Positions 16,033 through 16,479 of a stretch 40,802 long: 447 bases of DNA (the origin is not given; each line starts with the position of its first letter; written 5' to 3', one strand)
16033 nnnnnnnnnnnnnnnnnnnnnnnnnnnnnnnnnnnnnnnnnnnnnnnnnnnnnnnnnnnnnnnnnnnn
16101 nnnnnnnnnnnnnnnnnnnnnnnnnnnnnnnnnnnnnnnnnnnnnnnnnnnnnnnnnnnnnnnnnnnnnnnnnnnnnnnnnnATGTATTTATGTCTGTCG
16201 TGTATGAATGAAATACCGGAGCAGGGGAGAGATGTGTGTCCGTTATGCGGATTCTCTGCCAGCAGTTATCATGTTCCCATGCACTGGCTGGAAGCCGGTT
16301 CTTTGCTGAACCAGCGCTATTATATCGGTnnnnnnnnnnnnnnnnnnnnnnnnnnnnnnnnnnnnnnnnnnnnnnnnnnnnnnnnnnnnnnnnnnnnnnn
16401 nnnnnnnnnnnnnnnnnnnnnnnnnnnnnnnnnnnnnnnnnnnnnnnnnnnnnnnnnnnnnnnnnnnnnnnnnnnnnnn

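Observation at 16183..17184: Stand-alone zinc-ribbon pseudokinase encoded beside the active kinase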

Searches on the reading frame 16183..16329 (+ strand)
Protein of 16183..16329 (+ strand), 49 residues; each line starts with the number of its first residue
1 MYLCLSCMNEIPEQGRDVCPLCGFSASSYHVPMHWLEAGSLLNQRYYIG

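Call 83: search_solved_structures(query=A6, max_evalue=1, show_alignments=3)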
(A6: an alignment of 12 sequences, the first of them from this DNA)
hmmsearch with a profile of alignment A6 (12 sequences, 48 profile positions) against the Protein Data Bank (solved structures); distinct sequences matched with E-value up to 1: 64 (the best 60 are shown).
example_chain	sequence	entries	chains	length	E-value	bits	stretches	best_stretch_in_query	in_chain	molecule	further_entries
2pvx_A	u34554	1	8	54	0.001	22.2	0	17-40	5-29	Rubredoxin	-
1iu5_A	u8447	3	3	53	0.0015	21.7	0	8-26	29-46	rubredoxin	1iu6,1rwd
1bq8_A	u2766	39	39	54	0.0017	21.5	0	17-40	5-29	PROTEIN (RUBREDOXIN) | Rubredoxin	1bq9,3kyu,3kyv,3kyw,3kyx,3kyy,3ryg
1brf_A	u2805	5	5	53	0.0017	21.5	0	17-40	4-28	PROTEIN (RUBREDOXIN) | RUBREDOXIN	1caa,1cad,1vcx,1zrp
1ffk_W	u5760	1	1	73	0.0074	19.5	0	16-41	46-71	RIBOSOMAL PROTEIN L37AE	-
9p3z_A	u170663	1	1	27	0.0076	19.5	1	1-21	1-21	Zinc finger C4H2 domain-containing protein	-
6rxn_A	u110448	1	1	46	0.0085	19.3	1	11-30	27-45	RUBREDOXIN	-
6nw1_A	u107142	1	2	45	0.011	19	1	11-30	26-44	Rubredoxin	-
6nw0_A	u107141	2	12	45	0.011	18.9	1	11-30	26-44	Rubredoxin | Rubredoxin-1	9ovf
1e8j_A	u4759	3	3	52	0.015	18.5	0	17-42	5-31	RUBREDOXIN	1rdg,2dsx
1rdv_A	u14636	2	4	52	0.018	18.2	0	16-39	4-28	RUBREDOXIN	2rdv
1t9q_A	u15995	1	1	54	0.02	18.1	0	9-28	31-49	Rubredoxin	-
2pya_A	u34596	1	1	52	0.021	18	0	12-26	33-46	Rubredoxin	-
9zdi_A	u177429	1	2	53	0.024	17.8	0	11-30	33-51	Rubredoxin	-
1yk4_A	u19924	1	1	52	0.024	17.8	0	12-26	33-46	Rubredoxin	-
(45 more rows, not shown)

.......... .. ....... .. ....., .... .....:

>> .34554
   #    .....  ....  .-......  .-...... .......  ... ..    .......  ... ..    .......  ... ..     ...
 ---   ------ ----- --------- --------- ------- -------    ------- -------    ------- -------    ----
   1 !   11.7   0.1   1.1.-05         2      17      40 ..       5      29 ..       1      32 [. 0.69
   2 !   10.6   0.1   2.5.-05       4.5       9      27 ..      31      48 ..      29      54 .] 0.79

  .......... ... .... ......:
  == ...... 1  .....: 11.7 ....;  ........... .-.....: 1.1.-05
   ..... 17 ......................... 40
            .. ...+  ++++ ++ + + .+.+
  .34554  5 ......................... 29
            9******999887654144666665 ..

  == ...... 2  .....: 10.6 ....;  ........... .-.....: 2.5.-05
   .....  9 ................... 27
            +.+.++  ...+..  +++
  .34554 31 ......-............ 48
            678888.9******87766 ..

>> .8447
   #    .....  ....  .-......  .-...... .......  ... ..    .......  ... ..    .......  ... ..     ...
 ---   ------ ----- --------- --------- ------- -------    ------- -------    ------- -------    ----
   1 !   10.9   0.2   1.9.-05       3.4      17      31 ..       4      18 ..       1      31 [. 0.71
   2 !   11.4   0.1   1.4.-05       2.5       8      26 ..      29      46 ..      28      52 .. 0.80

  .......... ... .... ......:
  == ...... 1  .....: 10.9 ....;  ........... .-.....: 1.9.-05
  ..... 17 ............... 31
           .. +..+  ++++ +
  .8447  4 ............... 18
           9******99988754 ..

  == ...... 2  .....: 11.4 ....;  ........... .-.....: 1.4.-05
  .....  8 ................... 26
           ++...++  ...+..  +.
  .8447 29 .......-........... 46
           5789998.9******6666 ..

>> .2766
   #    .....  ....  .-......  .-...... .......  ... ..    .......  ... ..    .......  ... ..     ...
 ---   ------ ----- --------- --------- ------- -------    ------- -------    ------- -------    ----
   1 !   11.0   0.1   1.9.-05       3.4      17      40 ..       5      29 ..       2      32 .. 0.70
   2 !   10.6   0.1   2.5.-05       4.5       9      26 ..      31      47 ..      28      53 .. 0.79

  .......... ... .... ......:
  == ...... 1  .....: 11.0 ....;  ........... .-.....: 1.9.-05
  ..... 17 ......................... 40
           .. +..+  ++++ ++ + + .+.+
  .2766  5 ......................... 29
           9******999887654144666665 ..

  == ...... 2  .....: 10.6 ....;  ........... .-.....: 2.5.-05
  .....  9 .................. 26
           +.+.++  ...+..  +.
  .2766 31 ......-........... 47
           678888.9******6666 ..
